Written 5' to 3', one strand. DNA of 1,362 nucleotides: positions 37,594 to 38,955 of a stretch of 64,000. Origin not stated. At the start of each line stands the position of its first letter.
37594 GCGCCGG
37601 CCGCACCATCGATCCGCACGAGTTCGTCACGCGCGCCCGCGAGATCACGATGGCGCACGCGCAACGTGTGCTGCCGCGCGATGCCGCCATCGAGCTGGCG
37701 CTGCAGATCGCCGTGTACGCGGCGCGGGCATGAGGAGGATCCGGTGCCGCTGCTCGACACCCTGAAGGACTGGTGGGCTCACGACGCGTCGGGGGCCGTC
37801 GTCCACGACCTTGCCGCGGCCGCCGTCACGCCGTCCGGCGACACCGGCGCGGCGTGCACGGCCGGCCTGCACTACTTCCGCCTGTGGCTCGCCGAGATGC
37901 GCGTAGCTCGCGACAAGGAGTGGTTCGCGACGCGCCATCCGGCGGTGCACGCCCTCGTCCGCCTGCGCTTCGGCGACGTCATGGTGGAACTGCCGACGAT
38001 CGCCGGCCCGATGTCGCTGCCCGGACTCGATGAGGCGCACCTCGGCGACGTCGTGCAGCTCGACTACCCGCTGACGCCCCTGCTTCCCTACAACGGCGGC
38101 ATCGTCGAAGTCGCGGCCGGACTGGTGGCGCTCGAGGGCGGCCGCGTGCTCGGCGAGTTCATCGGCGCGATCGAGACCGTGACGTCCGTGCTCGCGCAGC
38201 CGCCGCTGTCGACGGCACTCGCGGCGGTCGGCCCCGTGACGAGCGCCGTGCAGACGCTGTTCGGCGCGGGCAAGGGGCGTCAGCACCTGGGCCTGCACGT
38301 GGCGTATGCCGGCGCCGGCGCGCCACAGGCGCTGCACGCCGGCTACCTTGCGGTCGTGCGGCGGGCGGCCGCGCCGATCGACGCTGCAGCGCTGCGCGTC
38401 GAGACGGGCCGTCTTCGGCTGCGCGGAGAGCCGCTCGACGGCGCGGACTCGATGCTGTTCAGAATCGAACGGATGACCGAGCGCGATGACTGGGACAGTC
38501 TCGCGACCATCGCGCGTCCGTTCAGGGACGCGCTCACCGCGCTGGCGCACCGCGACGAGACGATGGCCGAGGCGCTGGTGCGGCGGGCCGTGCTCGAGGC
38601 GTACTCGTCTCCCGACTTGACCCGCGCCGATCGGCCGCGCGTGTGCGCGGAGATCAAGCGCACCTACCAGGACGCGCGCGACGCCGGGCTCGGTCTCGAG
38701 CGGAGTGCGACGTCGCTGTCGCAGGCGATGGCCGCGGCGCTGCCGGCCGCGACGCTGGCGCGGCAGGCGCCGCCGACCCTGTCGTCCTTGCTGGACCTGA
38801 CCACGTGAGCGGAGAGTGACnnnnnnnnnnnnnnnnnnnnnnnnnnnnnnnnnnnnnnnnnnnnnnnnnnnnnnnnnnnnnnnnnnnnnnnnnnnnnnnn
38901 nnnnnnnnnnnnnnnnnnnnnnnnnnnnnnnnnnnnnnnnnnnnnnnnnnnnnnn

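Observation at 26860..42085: Eight-gene multi-protease STAND operon: candidate undescribed proteolytic-cascade conflict/cell-death system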

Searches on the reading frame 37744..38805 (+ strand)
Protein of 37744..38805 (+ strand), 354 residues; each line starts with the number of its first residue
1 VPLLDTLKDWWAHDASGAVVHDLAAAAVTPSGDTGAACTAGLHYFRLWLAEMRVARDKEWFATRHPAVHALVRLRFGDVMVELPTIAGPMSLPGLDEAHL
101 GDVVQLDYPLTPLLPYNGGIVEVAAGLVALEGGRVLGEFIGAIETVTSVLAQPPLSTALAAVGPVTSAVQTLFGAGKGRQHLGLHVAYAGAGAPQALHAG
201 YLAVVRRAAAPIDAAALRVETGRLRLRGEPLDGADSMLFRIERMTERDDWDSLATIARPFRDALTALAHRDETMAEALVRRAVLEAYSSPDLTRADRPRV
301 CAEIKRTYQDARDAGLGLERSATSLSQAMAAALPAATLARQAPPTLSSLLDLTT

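Call 7: search_protein_families(library=pfam, proteins=[window:37744-38805:+], max_evalue=0.01)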
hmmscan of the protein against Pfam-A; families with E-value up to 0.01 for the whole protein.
window:37744-38805:+ (354 aa): 0 families

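Call 8: search_protein_families(library=padloc, proteins=[window:37744-38805:+], max_evalue=0.01)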
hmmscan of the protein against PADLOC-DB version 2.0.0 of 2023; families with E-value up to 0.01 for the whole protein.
window:37744-38805:+ (354 aa): 0 families

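Call 9: search_protein_families(library=ncbifam, proteins=[window:37744-38805:+], max_evalue=0.01)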
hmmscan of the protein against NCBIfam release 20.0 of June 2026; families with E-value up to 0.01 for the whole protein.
window:37744-38805:+ (354 aa): 0 families

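Call 20: find_homologous_proteins(query=window:37744-38805:+, max_evalue=0.00001)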
Query window:37744-38805:+ (354 aa): 60 proteins with E <= 0.00001 among 8000 candidates.
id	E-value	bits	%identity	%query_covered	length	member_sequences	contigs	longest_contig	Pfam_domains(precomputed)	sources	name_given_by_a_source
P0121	3.3e-223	758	99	100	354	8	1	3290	-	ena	-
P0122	4.3e-200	682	88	100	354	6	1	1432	-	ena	-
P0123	3.7e-193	659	84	100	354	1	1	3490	-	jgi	jgi:hypothetical protein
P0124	1.4e-164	565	74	99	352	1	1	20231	-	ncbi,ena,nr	ncbi:MAG TPA: hypothetical protein VMF13_22735 [Luteitalea sp.]|nr:hypothetical protein [Luteitalea 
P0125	6.3e-160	550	72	99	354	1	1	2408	-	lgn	-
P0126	6.4e-159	547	72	99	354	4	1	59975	-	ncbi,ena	-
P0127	3.5e-156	538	69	100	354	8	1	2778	-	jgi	jgi:hypothetical protein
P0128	1.4e-155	536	70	99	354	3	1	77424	-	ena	-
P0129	6.7e-155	533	71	99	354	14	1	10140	-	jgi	jgi:hypothetical protein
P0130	7.8e-155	533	68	100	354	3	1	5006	-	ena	-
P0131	1.9e-154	532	69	100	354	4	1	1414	-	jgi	jgi:hypothetical protein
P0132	2.1e-154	532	71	99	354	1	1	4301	-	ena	-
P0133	1.6e-153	529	70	99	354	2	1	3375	-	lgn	-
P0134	1.8e-153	529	70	99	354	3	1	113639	-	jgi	jgi:hypothetical protein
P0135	1.8e-152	525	68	100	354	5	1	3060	-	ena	-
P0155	1.6e-129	450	61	95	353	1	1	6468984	-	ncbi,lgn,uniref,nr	ncbi:hypothetical protein TBR22_A51520 [Luteitalea sp. TBR-22]|uniref:hypothetical protein n=1 Tax=L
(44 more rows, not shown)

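Call 25: search_solved_structures(query=A3, max_evalue=10)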
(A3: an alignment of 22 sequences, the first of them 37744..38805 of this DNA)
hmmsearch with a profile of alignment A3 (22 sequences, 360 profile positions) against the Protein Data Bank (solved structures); distinct sequences matched with E-value up to 10: 2.
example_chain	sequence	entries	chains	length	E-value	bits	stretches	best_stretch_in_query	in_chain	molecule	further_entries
2cod_A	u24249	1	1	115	0.15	14.1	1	225-264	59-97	Centaurin-delta 1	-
2yz0_A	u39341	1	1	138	0.65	12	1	84-123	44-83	Serine/threonine-protein kinase GCN2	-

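Call 33: predict_structure(alignment_id=A3)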
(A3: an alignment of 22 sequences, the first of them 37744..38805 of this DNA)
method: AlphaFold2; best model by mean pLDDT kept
length: 354 residues; sequences in the alignment: 22
mean_pLDDT: 79.9   pTM: 0.77
mean pLDDT of the five models: 79.9, 79.8, 78.6, 77.1, 46.4
residues with pLDDT >= 90: 78; 70-90: 205; 50-70: 63; < 50: 8
segments of 3 or more residues with pLDDT < 50: 317-322
pLDDT, mean of each block of 10 residues (from residue 1): 81 73 89 88 91 81 84 82 84 77 84 85 90 72 65 58 72 76 88 84 83 87 90 89 87 84 89 91 89 86 88 60 54 58 64 64
secondary structure, 60 per line:
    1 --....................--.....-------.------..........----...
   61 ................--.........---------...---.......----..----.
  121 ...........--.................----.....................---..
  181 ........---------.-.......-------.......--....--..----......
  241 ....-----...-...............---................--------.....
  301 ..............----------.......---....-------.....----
elements in order: H3-17 E18-22 E44-53 H58-63 E64-76 E79-87 E103-109 E120-131 H134-150 H155-175 E179-188 E200-206 E217-220 E223-226 E235-244 H254-268 H272-287 H296-314 H325-331 H335-338 H346-350

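Call 36: fold_search(model_id=the predicted structure, library=pdb)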
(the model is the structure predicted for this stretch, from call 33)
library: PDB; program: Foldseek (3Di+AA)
matches with E <= 10: 625; with E <= 0.001: 0
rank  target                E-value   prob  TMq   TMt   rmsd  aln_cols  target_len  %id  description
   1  8aj8_A                7.5e-03  0.54  0.20  0.09  16.1       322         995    9  Structure of p110 gamma bound to the p84 regulatory subunit (released 2023-03-22)
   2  9ax5_A                1.9e-02  0.75  0.21  0.10   8.9       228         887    9  Cryo-EM structure of Phospholipase C epsilon PH-C terminus in complex with RhoA-GTP (released 2025-03-12)
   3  9zk4_B                2.4e-02  0.33  0.17  0.34  11.5       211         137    7  Crystal structure of a malonate bound C2 domain containing protein from Trichomonas vaginalis (P21 form) (released 2025-12-17)
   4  1djg_B                2.7e-02  0.80  0.22  0.15   7.4       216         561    9  PHOSPHOINOSITIDE-SPECIFIC PHOSPHOLIPASE C-DELTA1 FROM RAT COMPLEXED WITH LANTHANUM (released 1997-07-07)
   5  1djh_B                3.0e-02  0.85  0.23  0.16   7.1       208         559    7  PHOSPHOINOSITIDE-SPECIFIC PHOSPHOLIPASE C-DELTA1 FROM RAT COMPLEXED WITH BARIUM (released 1997-07-07)
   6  9zk1_D                3.2e-02  0.33  0.17  0.37   9.9       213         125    6  Crystal structure of a calcium bound C2 domain containing protein from Trichomonas vaginalis (P21 form) (released 2025-12-17)
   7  9zk3_B                3.4e-02  0.30  0.17  0.34  11.3       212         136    7  Crystal structure of a C2 domain containing protein from Trichomonas vaginalis (released 2025-12-17)
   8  6pmp_D                3.8e-02  0.66  0.20  0.13   8.3       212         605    8  Crystal structure of a fragment of rat phospholipase Cepsilon EF3-RA1 (released 2020-07-08)
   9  6pmp_B                3.8e-02  0.60  0.19  0.12   8.8       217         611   10  Crystal structure of a fragment of rat phospholipase Cepsilon EF3-RA1 (released 2020-07-08)
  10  9umg_E                3.8e-02  0.06  0.11  0.10  32.3       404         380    7  Cryo-EM structure of VTC complex(Vtc5/Vtc4/Vtc3/Vtc1) (released 2026-01-21)
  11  7t8t                  4.5e-02  0.66  0.21  0.08   7.9       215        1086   11  CryoEM structure of PLCg1 (released 2022-12-21)
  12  9zk1_C                4.5e-02  0.33  0.17  0.36  11.3       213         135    8  Crystal structure of a calcium bound C2 domain containing protein from Trichomonas vaginalis (P21 form) (released 2025-12-17)
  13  9zk6_A                4.8e-02  0.41  0.19  0.41   9.6       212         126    7  Crystal structure of a C2 domain containing protein from Trichomonas vaginalis in complex with pyrophosphate (released 2025-12-17)
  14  3apf                  4.8e-02  0.33  0.22  0.10  17.7       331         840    8  Crystal structure of human PI3K-gamma in complex with CH5039699 (released 2011-04-13)
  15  6nyt                  5.1e-02  0.47  0.21  0.41   9.4       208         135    9  Munc13-1 C2B-domain, calcium bound (released 2019-02-20)
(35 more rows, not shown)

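Call 46: search_protein_families(library=pfam, proteins=[window:37744-38805:+], max_evalue=10)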
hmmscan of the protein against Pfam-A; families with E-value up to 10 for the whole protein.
window:37744-38805:+ (354 aa): 0 families

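Call 68: search_protein_representatives(alignment_id=A3)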
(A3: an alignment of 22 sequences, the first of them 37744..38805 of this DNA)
Query: 22 sequences, 360 profile positions. Proteins with E-value up to 0.001 (for the whole library): 1645; up to 1e-10: 1284; up to 1e-30: 477. The best 150 are listed.
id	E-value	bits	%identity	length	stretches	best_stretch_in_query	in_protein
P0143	1.2e-149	514.5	-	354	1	1-358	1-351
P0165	9.3e-136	468.8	-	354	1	1-358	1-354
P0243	3.0e-123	427.7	-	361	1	1-358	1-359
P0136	4.4e-118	410.7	-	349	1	1-282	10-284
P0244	1.4e-117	409.0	-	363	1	1-356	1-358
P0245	3.5e-117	407.7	-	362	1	2-358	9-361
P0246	2.3e-116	405.0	-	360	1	1-357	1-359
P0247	3.4e-116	404.5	-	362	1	1-357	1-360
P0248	1.2e-115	402.6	-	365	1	1-344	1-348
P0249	3.5e-115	401.2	-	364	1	1-356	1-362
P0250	8.8e-115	399.8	-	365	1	1-350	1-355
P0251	1.2e-114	399.4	-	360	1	1-359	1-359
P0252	1.0e-112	393.0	-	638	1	1-349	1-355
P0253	1.2e-110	386.2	-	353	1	2-357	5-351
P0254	1.9e-110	385.6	-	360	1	1-358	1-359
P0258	4.1e-107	374.6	-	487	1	9-319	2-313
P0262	2.2e-105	368.9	-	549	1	4-322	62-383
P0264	4.5e-104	364.6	-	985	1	1-319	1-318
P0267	2.3e-103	362.3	-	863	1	1-358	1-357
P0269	6.5e-101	354.2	-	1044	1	3-358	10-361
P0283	2.2e-97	342.6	-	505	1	5-328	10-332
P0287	1.4e-96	340.0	-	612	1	1-338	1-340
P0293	2.0e-95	336.2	-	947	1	2-358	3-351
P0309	3.6e-91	322.2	-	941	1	1-359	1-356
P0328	1.5e-87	310.2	-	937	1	1-355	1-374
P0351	2.2e-82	293.2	-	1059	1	1-338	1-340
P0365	8.5e-81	288.0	-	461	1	5-318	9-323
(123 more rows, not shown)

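Call 69: search_protein_families(library=pfam, proteins=[P0264, P0267, P0269, P0293, P0309, P0328, P0351, P0252, P0287, P0262], max_evalue=0.01)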
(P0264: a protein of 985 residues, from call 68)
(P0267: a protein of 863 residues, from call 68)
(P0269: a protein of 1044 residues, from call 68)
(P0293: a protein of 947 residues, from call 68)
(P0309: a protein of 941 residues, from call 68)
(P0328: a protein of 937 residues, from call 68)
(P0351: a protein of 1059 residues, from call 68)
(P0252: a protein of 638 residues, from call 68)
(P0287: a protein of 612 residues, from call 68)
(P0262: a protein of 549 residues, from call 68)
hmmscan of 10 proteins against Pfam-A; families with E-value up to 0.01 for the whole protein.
P0264 (985 aa): 1 family
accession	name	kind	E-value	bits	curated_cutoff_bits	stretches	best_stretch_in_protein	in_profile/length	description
PF00082.27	Peptidase_S8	-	5.3e-29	101.9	21.8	1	540-822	1-288/288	Subtilase family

P0267 (863 aa): 2 families
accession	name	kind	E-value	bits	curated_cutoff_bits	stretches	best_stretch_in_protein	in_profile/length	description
PF12770.12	CHAT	-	2.5e-25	89.9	24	1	603-856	6-288/289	CHAT domain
PF01364.23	Peptidase_C25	-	0.0047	16.6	23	1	763-859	261-371/374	Peptidase family C25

P0269 (1044 aa): 2 families
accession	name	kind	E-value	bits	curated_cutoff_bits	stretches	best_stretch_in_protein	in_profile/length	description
PF12770.12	CHAT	-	7.3e-09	35.9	24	1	872-989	132-251/289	CHAT domain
PF01364.23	Peptidase_C25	-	0.0068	16.1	23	0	919-1015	250-350/374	Peptidase family C25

P0293 (947 aa): 1 family
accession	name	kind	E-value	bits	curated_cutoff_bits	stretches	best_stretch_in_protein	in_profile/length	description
PF01364.23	Peptidase_C25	-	6e-06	26.2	23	1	795-927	221-349/374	Peptidase family C25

P0309 (941 aa): 1 family
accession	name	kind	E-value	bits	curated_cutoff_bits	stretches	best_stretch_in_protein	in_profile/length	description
PF01364.23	Peptidase_C25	-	0.00012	21.9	23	1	839-919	257-346/374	Peptidase family C25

P0328 (937 aa): 1 family
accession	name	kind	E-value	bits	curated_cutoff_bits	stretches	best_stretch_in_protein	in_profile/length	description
PF12770.12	CHAT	-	8.8e-17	61.9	24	1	745-911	99-269/289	CHAT domain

P0351 (1059 aa): 1 family
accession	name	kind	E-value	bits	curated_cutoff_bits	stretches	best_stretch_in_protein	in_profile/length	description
PF00656.27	Peptidase_C14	-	4.9e-22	79.2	21.4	1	414-650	4-196/233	Caspase domain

P0252 (638 aa): 0 families

P0287 (612 aa): 0 families

P0262 (549 aa): 0 families

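Call 71: search_protein_families(library=pfam, proteins=[P0258, P0283, P0365], max_evalue=0.01)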
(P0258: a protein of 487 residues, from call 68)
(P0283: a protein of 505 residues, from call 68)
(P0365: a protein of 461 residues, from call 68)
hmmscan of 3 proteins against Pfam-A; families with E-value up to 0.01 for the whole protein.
P0258 (487 aa): 0 families

P0283 (505 aa): 1 family
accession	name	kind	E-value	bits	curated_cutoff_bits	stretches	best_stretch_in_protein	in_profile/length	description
PF05854.16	MC1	-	8.1e-11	42.5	23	1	378-462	2-96/96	Non-histone chromosomal protein MC1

P0365 (461 aa): 0 families

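Call 82: search_dna_similar(query=window:37744-38805:+, collection=phages, mode=protein, max_evalue=0.00001, max_rows=10)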
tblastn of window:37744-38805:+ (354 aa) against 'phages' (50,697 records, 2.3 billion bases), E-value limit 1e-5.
No match.

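Call 83: find_related_loci(query=A3, collection=metagenome_contigs, flank=10000)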
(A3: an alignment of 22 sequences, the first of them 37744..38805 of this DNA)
Query A3 (354 aa) in metagenome_contigs; peptide patterns used: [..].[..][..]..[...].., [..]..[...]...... (x = any residue, [..] = any of these).
245 stretches matched a pattern; 117 encode a relative of the query (tblastn E <= 1e-3); the best 80 are kept; 80 distinct loci.
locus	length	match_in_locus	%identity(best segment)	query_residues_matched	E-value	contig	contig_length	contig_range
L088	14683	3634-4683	68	3-352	4e-155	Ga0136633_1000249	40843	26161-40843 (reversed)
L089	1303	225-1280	69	1-352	2e-170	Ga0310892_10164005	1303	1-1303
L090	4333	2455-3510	61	1-352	5e-138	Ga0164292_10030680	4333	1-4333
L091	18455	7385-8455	39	1-350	6e-78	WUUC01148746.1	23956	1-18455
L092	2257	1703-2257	62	1-185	4e-80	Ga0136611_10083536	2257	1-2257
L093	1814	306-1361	40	1-343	1e-77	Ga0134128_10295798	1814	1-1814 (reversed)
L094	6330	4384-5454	39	1-350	6e-74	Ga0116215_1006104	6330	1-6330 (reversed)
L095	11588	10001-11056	40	1-343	2e-73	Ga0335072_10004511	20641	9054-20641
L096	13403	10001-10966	40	40-352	4e-72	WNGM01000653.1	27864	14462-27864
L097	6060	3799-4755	41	1-312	1e-71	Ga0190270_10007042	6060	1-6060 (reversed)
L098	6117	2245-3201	41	1-312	3e-71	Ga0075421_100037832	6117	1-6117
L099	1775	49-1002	40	1-312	5e-74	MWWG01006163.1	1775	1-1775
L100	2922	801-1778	39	1-323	2e-71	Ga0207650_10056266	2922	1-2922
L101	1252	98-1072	41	1-315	5e-74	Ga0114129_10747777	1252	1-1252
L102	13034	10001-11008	40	1-325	8e-69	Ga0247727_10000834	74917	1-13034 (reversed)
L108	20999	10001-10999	38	1-316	2e-59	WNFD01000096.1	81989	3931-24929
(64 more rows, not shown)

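Call 86: search_protein_families(library=pfam, proteins=[L091:8424-10157:+, L091:10147-10845:+, L091:10955-13006:+, L091:4646-5662:+, L091:1515-4193:+, L108:11111-13165:+, L108:13617-16421:+, L108:16687-17916:+, L098:133-2127:+, L097:2608-3681:+], max_evalue=0.001)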
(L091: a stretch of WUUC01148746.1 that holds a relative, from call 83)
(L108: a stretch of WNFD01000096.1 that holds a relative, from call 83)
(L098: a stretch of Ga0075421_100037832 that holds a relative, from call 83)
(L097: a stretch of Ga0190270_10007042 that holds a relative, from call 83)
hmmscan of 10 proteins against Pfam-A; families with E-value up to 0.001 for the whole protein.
L091:8424-10157:+ (578 aa): 3 families
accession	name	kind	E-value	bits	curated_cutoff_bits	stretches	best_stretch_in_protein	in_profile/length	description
PF13365.12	Trypsin_2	-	2.3e-17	64.5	27.6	1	368-522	1-144/144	Trypsin-like peptidase domain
PF20308.4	TPR-S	-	2.4e-12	47.7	27.6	1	83-194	3-101/102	Tetratricopeptide Repeats-Sensor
PF13281.12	MAP3K_TRAF_bd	-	2.1e-05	24.2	24.1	1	61-278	131-343/371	MAP3K TRAFs-binding domain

L091:10147-10845:+ (233 aa): 0 families

L091:10955-13006:+ (684 aa): 1 family
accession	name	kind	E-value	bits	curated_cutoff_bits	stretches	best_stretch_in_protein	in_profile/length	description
PF20308.4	TPR-S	-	2.4e-11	44.5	27.6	1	232-358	1-100/102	Tetratricopeptide Repeats-Sensor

L091:4646-5662:+ (339 aa): 4 families
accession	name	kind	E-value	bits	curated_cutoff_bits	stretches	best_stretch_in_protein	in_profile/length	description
PF08477.19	Roc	-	1e-08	35.8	27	1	54-170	1-107/119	Ras of Complex, Roc, domain of DAPkinase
PF00071.28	Ras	-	2e-08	34.4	21.6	1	54-230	1-158/162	Ras family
PF10662.15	PduV-EutP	-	0.00027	21.2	21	0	53-74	2-23/143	Ethanolamine utilisation - propanediol utilisation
PF13401.12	AAA_22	-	0.00064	20.5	27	0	55-119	8-75/130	AAA domain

L091:1515-4193:+ (893 aa): 5 families
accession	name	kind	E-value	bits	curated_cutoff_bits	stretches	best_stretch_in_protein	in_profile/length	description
PF00488.27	MutS_V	-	2.9e-80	269.2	30.2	1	634-820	2-186/188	MutS domain V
PF05192.23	MutS_III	-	9.4e-42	144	34.1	1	293-579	2-194/194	MutS domain III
PF01624.25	MutS_I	-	3.6e-36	124.3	20.6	1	29-143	2-111/113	MutS domain I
PF05190.23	MutS_IV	-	9.7e-29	100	22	1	448-539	1-92/92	MutS family domain IV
PF05188.22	MutS_II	-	1.3e-22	81.1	25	1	153-273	1-130/133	MutS domain II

L108:11111-13165:+ (685 aa): 1 family
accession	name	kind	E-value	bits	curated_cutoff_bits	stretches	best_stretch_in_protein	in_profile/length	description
PF00656.27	Peptidase_C14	-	6.5e-16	59.1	21.4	1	23-275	3-195/233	Caspase domain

L108:13617-16421:+ (935 aa): 17 families
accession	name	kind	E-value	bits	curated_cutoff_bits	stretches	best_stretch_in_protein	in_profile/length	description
PF13424.12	TPR_12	-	3.7e-67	222.9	30.1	5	225-300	1-76/77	Tetratricopeptide repeat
PF12770.12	CHAT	-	1e-66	225.8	24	1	585-924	6-289/289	CHAT domain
PF13374.12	TPR_10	-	3.3e-64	211.7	27.5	6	268-309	1-42/42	Tetratricopeptide repeat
PF24885.1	TPR_NPHP3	-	2.1e-46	158.7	100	5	199-300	113-214/239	Nephrocystin-3 TPR domain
PF00515.34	TPR_1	-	4.9e-33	112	27.8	3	143-175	1-33/34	Tetratricopeptide repeat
PF13181.12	TPR_8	-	3e-31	105.3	25.7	2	143-175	1-33/34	Tetratricopeptide repeat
PF07719.23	TPR_2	-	6.1e-28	95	27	1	143-174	1-32/34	Tetratricopeptide repeat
PF13176.12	TPR_7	-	1e-25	88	27.9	2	229-256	1-28/36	Tetratricopeptide repeat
PF17874.7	TPR_MalT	-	3.3e-19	69.8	45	2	64-224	8-161/336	MalT-like TPR region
PF13428.12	TPR_14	-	8.2e-13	48.1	23.5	0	230-257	4-31/44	Tetratricopeptide repeat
PF07721.20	TPR_4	-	2.5e-12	46.6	27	0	190-210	6-26/26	Tetratricopeptide repeat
PF13431.12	TPR_17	-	4.8e-12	45.6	24.4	0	97-119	11-33/34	Tetratricopeptide repeat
PF14559.12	TPR_19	-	1.5e-09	38.4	25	0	156-216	4-56/68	Tetratricopeptide repeat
PF13432.12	TPR_16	-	2.6e-08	34.6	32.7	0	110-173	8-61/65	Tetratricopeptide repeat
PF09986.15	DUF2225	-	5.3e-06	26.7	21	0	75-139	95-158/214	Uncharacterized protein conserved in bacteria (DUF2225)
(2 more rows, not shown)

L108:16687-17916:+ (410 aa): 1 family
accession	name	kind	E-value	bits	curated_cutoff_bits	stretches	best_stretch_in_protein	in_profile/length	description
PF12697.13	Abhydrolase_6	-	2.7e-05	25.4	26.3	0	279-356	55-123/217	Alpha/beta hydrolase family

L098:133-2127:+ (665 aa): 1 family
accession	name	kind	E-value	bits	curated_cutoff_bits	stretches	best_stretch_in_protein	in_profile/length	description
PF20308.4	TPR-S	-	1.3e-13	51.9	27.6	1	222-341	2-101/102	Tetratricopeptide Repeats-Sensor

L097:2608-3681:+ (358 aa): 0 families

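Call 91: find_encoding_contigs(protein=P0155, flank=10000, max_places=1)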
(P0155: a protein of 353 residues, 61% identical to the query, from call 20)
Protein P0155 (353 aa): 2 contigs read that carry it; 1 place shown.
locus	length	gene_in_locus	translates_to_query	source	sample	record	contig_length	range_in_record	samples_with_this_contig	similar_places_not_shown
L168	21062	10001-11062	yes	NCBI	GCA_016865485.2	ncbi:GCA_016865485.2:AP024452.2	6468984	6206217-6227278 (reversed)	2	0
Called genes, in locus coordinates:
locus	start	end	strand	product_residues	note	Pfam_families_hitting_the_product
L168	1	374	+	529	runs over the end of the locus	PF00082:Peptidase_S8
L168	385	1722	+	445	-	-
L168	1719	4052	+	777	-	PF12770:CHAT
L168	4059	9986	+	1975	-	-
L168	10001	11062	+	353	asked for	-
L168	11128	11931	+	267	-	PF00656:Peptidase_C14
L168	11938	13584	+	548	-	PF19955:EAD1, PF13365:Trypsin_2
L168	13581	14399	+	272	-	-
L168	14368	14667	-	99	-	PF07045:DUF1330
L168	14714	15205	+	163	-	PF00731:AIRC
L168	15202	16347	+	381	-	PF22660:RS_preATP-grasp-like, PF02222:ATP-grasp, PF07478:Dala_Dala_lig_C (faint), PF17769:PurK_C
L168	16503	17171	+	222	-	PF13453:Zn_ribbon_TFIIB (weak)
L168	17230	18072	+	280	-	PF08668:HDOD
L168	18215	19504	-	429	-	PF01979:Amidohydro_1 (weak), PF07969:Amidohydro_3 (weak)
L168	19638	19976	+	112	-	PF08734:GYD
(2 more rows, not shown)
